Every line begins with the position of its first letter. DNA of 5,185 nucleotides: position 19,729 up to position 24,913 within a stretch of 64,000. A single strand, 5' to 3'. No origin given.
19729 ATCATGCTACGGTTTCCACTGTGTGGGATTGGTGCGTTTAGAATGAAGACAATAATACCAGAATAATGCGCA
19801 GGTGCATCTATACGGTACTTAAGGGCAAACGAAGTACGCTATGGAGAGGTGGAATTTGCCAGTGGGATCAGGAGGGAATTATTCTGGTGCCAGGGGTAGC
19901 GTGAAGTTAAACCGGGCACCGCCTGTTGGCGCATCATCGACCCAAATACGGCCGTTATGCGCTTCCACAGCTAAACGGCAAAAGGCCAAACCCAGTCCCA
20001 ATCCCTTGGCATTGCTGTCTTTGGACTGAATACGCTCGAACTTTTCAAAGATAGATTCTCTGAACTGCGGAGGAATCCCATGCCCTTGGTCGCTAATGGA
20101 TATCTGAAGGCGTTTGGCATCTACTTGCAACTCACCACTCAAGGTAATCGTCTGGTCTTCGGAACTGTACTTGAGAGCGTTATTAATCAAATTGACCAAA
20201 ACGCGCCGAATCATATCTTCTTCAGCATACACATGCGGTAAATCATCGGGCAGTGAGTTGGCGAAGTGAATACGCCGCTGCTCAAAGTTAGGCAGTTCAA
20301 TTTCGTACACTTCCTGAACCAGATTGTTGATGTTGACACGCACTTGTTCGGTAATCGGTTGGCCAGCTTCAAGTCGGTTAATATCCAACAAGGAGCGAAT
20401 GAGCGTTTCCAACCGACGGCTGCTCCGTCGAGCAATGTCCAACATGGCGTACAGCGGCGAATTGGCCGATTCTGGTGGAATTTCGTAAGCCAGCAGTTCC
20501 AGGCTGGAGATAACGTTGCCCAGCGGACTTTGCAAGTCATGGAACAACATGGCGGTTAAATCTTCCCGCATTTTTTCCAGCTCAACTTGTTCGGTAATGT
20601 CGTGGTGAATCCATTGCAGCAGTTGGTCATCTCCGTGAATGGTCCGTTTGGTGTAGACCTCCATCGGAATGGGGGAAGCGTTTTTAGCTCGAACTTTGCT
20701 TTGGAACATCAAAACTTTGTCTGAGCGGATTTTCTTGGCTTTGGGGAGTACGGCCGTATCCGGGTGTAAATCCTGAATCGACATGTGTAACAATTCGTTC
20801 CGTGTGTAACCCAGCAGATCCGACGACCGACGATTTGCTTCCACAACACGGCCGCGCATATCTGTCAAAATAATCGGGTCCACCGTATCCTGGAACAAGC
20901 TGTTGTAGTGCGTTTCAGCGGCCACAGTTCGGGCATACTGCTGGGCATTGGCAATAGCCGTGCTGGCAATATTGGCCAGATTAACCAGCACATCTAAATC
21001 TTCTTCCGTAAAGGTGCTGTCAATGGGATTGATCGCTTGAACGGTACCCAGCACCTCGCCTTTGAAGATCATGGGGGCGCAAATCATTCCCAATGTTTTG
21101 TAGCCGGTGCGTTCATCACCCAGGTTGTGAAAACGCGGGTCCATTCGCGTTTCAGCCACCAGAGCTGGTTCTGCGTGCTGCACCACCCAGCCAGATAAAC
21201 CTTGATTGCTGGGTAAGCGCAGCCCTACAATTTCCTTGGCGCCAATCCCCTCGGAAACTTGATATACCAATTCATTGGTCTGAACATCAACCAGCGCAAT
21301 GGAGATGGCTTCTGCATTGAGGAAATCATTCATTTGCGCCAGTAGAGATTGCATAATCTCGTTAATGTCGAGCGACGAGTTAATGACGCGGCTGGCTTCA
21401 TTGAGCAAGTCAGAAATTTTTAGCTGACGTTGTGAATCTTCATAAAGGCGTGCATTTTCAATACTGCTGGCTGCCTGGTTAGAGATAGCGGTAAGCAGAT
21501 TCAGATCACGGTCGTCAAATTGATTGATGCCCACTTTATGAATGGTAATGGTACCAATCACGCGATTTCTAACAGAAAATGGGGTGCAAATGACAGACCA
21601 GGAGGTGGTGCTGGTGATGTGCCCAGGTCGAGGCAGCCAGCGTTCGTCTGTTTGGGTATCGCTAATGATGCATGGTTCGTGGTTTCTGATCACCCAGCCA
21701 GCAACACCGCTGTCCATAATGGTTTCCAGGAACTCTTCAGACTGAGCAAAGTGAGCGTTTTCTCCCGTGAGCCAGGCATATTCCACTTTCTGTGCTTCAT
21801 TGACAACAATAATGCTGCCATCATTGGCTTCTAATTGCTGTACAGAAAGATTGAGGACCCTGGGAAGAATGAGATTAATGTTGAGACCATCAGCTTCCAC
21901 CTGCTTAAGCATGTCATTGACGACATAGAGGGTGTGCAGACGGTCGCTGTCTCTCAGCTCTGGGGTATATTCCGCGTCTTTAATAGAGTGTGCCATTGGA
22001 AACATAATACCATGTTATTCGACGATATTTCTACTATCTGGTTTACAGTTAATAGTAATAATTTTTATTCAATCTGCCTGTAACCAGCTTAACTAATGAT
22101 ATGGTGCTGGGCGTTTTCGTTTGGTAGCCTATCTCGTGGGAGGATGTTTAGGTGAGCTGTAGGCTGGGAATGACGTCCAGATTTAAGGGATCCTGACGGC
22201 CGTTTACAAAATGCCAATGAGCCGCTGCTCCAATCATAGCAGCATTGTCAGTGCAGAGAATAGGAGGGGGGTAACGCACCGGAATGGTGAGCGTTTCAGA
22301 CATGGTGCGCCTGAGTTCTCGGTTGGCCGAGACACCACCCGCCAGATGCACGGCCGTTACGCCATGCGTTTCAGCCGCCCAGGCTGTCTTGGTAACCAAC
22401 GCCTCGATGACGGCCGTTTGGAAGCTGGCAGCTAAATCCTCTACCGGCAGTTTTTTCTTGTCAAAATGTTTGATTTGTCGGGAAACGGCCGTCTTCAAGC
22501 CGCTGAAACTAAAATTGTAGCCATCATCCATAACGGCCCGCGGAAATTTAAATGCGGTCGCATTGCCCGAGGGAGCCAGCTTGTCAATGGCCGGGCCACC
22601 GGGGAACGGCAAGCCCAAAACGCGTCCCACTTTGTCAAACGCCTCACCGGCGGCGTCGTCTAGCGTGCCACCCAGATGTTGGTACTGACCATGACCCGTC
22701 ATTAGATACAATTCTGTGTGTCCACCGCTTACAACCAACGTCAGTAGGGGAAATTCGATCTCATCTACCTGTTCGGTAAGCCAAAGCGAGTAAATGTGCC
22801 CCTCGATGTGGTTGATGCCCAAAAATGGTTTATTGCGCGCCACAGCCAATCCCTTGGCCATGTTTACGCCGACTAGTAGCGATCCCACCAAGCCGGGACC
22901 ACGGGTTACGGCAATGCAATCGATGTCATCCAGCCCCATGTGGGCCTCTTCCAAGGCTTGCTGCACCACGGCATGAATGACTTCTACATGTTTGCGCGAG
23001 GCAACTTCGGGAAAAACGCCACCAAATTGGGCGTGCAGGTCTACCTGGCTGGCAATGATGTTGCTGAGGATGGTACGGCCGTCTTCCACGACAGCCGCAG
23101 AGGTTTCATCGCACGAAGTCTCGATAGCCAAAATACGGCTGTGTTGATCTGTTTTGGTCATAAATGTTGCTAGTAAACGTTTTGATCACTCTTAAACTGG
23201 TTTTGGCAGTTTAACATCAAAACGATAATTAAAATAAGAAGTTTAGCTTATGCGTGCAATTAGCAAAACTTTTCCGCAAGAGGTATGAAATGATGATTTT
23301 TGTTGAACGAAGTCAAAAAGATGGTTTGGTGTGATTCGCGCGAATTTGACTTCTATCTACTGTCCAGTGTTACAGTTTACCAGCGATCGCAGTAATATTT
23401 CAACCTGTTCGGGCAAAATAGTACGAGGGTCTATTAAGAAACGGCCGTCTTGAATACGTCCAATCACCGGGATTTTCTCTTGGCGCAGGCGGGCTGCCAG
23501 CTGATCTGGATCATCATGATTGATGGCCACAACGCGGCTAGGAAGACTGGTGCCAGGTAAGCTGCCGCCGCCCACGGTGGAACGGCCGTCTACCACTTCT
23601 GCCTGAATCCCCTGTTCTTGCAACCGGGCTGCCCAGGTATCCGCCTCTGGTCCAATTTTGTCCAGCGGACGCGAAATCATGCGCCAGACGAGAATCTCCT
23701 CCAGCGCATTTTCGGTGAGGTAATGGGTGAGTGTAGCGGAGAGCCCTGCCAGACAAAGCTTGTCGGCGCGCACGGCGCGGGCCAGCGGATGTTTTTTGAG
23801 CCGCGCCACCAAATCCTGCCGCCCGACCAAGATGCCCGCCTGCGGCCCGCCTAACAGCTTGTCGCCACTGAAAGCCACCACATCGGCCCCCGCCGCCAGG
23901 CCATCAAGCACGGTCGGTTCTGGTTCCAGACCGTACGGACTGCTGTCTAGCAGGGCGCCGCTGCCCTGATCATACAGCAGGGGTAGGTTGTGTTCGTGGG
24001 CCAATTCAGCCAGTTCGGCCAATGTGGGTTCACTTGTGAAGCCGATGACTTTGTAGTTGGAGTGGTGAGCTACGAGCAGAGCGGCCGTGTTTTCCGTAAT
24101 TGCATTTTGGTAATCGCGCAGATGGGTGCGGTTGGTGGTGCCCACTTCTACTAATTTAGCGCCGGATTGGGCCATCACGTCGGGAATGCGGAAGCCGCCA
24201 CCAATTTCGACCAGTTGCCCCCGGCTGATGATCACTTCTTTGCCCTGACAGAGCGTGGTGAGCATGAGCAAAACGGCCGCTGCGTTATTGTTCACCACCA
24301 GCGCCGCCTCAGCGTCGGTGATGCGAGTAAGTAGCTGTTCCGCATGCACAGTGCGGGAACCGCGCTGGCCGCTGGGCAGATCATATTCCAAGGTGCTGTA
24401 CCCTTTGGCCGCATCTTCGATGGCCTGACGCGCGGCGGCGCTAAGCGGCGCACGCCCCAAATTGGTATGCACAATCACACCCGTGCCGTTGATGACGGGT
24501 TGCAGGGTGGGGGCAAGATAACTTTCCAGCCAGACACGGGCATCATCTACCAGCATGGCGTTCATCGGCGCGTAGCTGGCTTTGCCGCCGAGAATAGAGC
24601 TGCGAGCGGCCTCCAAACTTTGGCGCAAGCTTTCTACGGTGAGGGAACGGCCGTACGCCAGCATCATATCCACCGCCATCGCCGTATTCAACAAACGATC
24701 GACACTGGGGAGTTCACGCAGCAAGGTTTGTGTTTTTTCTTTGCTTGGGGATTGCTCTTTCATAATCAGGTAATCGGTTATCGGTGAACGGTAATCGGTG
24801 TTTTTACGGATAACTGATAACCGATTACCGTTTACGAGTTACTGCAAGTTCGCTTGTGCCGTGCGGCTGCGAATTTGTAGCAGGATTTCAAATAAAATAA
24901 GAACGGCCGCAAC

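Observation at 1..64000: Highly iterated 8-bp palindrome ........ (HIP-like, but not HIP1) saturates the window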

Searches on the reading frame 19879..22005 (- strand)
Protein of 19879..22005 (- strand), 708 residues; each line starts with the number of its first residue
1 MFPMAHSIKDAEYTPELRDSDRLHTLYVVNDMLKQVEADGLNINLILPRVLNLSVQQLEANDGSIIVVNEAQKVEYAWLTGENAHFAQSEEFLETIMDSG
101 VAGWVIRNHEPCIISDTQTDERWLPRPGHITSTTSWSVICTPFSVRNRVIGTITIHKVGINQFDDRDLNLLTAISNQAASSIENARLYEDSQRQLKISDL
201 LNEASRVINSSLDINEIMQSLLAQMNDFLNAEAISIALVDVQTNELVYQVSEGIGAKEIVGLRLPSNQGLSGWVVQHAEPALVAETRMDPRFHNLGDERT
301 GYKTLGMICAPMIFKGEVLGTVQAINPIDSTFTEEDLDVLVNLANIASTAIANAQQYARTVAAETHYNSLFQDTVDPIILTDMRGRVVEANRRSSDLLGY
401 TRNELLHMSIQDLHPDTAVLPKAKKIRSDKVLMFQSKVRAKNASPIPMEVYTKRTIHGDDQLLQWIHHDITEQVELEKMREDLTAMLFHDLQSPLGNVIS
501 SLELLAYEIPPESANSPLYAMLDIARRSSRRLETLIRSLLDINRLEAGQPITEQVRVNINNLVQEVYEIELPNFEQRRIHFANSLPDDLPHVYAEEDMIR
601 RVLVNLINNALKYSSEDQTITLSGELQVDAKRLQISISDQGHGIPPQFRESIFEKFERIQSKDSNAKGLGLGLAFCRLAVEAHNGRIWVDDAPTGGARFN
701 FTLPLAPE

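Call 10: search_protein_families(library=pfam, proteins=[window:19879-22005:-])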
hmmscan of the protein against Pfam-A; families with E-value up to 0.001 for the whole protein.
window:19879-22005:- (708 aa): 9 families
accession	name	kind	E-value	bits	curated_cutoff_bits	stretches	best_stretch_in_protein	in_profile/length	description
PF13185.12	GAF_2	-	1.2e-32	113.4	28.6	2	46-183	7-136/136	GAF domain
PF01590.32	GAF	-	3.6e-30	105.6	22.4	2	213-351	1-133/133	GAF domain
PF02518.31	HATPase_c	-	7.1e-27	94.5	26.4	1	596-706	3-110/111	Histidine kinase-, DNA gyrase B-, and HSP90-like ATPase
PF13492.12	GAF_3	-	1.2e-18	68.1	27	2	214-353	2-129/129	GAF domain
PF13426.13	PAS_9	-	1.1e-11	45.4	27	1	376-472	2-103/103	PAS domain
PF00989.32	PAS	-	3.6e-09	37.1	22.6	1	366-470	2-113/113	PAS fold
PF00512.31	HisKA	-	3.6e-09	37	26.9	1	480-548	2-66/66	His Kinase A (phospho-acceptor) domain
PF13188.13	PAS_8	-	1e-05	25.7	21.8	1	367-418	3-55/65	PAS domain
PF08448.16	PAS_4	-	6.8e-05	23.5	23.1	1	374-474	4-109/110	PAS fold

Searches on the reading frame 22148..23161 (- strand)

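Call 20: search_protein_families(library=pfam, max_evalue=0.00001, proteins=[window:22148-23161:-])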
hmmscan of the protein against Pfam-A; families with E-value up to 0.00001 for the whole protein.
window:22148-23161:- (337 aa): 2 families
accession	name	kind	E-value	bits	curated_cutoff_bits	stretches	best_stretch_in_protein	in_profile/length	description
PF00814.31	TsaD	-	3.6e-96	322.4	24.8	1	30-311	1-263/264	tRNA N6-adenosine threonylcarbamoyltransferase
PF22521.2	HypF_C_2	-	8.3e-07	29.5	27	1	228-291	154-217/241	Carbamoyltransferase, Kae1-like Domain, second subdomain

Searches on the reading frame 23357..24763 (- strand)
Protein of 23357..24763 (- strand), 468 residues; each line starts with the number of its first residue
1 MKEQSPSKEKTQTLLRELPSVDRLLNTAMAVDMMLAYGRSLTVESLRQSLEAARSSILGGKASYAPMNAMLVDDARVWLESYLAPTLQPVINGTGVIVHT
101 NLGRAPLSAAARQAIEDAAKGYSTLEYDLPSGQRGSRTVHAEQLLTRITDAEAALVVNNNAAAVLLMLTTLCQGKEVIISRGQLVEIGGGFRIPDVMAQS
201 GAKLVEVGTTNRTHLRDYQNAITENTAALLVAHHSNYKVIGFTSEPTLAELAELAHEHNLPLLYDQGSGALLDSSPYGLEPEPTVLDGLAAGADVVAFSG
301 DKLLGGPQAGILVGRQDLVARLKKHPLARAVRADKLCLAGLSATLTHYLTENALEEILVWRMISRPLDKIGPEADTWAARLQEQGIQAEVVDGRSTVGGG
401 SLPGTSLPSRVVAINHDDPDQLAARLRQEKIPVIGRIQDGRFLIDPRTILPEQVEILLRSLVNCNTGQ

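Call 9: find_encoding_contigs(protein=window:23357-24763:-, flank=10000, max_places=6)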
Protein window:23357-24763:- (468 aa): no gene with exactly this product is on record in the collection.

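Call 10: search_protein_families(library=pfam, proteins=[window:23357-24763:-])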
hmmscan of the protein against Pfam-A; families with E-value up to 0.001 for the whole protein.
window:23357-24763:- (468 aa): 5 families
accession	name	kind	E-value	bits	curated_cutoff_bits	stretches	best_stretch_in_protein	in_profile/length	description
PF03841.19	SelA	-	2.8e-145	484.4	22.8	1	90-449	1-366/367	L-seryl-tRNA selenium transferase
PF12390.13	Se-cys_synth_N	-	6.9e-09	36.1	22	1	15-54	1-40/40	Selenocysteine synthase N terminal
PF01212.27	Beta_elim_lyase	-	9.5e-08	32.1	27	1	137-351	33-245/288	Beta-eliminating lyase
PF01053.26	Cys_Met_Meta_PP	-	3.5e-07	29.6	27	1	141-311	57-210/381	Cys/Met metabolism PLP-dependent enzyme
PF00266.25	Aminotran_5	-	1e-06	28.4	21.5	1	162-324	77-223/371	Aminotransferase class-V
